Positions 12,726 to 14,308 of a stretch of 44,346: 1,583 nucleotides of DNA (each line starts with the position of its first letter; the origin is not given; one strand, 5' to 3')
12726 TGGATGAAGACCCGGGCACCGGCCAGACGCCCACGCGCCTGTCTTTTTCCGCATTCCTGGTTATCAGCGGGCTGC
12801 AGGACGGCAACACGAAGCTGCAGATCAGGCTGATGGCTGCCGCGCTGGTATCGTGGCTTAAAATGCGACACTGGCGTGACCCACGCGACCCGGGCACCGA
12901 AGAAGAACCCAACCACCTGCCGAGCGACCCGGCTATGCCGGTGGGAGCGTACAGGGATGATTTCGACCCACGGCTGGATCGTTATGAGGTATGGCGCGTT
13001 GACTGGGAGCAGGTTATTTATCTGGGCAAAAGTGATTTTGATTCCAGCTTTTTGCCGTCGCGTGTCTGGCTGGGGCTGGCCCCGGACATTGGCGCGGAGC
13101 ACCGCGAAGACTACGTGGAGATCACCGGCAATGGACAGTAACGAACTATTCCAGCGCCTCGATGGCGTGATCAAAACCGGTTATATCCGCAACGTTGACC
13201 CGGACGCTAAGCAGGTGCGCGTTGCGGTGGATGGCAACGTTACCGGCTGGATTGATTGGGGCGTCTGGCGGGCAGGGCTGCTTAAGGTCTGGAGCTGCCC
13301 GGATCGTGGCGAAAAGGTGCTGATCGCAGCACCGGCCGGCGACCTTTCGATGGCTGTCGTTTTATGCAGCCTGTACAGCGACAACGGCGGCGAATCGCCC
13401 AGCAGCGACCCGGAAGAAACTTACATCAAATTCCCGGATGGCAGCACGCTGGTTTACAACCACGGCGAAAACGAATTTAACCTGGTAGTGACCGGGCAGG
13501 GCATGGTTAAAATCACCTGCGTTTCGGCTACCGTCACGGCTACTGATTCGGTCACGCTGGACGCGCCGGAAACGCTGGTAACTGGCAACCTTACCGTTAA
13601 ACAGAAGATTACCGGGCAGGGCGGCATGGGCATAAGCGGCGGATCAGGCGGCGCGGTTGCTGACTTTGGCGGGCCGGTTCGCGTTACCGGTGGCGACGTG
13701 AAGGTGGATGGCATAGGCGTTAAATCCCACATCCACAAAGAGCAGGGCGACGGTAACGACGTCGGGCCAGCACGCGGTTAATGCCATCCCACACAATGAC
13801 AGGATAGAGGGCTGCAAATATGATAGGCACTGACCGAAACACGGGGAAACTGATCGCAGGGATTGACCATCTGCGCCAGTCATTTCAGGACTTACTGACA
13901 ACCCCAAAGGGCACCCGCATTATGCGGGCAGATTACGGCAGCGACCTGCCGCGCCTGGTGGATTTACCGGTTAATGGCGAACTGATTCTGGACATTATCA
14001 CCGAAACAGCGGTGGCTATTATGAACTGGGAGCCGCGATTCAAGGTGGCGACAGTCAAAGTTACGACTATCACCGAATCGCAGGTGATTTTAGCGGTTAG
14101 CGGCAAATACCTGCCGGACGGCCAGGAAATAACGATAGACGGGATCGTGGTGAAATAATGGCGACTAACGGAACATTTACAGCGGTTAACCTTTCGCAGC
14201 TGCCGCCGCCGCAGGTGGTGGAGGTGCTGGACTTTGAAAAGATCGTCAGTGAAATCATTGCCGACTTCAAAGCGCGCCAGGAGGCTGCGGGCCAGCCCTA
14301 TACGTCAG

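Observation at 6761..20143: A 20-bp element, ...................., occurs four times in the late region with identically phased -35/-10-like hexamers: candidate activator-dependent late promoters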

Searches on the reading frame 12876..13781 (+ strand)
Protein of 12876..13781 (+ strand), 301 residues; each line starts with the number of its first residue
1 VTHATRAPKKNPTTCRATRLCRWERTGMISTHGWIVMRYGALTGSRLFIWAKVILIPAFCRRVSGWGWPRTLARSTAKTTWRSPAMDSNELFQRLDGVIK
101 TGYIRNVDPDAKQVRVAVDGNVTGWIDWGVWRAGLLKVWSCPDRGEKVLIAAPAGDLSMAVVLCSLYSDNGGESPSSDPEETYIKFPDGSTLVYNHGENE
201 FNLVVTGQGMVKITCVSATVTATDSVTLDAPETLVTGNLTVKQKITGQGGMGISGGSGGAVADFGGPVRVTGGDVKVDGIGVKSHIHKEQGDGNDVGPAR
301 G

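Call 9: search_protein_families(library=phrogs, proteins=[window:12876-13781:+])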
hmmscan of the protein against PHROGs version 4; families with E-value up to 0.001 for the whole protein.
window:12876-13781:+ (301 aa): 4 families
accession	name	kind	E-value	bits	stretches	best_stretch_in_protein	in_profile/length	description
phrog_9992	-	tail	3.9e-28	99.5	1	88-278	7-205/228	baseplate assembly protein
phrog_6142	-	tail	5.5e-12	46.9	1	90-231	10-150/165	baseplate assembly protein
phrog_20516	-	unknown function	4.6e-06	27.6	1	223-298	3-81/82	-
phrog_3216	-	tail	3.7e-05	24.5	1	217-296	236-321/325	baseplate assembly protein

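Call 10: search_protein_families(library=pfam, proteins=[window:12876-13781:+])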
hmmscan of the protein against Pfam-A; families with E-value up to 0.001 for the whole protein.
window:12876-13781:+ (301 aa): 2 families
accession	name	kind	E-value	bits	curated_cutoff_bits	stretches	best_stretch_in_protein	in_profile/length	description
PF04717.18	Phage_base_V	-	2.9e-12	47.2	23.8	1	101-167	2-75/75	Type VI secretion system/phage-baseplate injector OB domain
PF18715.7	Phage_spike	-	1.6e-09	38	28.2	1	214-261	1-50/53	Phage spike trimer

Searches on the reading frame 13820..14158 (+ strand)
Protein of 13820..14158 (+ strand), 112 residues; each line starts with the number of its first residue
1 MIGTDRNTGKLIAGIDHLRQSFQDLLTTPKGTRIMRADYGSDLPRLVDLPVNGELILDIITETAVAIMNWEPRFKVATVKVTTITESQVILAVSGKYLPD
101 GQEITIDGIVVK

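Call 9: search_protein_families(library=phrogs, proteins=[window:13820-14158:+])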
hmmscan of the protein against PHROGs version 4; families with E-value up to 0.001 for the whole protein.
window:13820-14158:+ (112 aa): 3 families
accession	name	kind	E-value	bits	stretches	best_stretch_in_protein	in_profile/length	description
phrog_43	-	tail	1.3e-35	122.8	1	1-106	5-110/126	baseplate wedge subunit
phrog_261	-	tail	3.8e-09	37.7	1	12-90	41-119/312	baseplate wedge subunit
phrog_975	-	tail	2.6e-08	34.3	1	10-84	129-202/238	baseplate protein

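Call 10: search_protein_families(library=pfam, proteins=[window:13820-14158:+])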
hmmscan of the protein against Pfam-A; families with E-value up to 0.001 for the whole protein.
window:13820-14158:+ (112 aa): 1 family
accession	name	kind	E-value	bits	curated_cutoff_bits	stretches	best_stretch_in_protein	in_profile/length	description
PF04965.19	GPW_gp25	-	5.9e-14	52.1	27.2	1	16-87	5-76/96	Baseplate wedge protein gp25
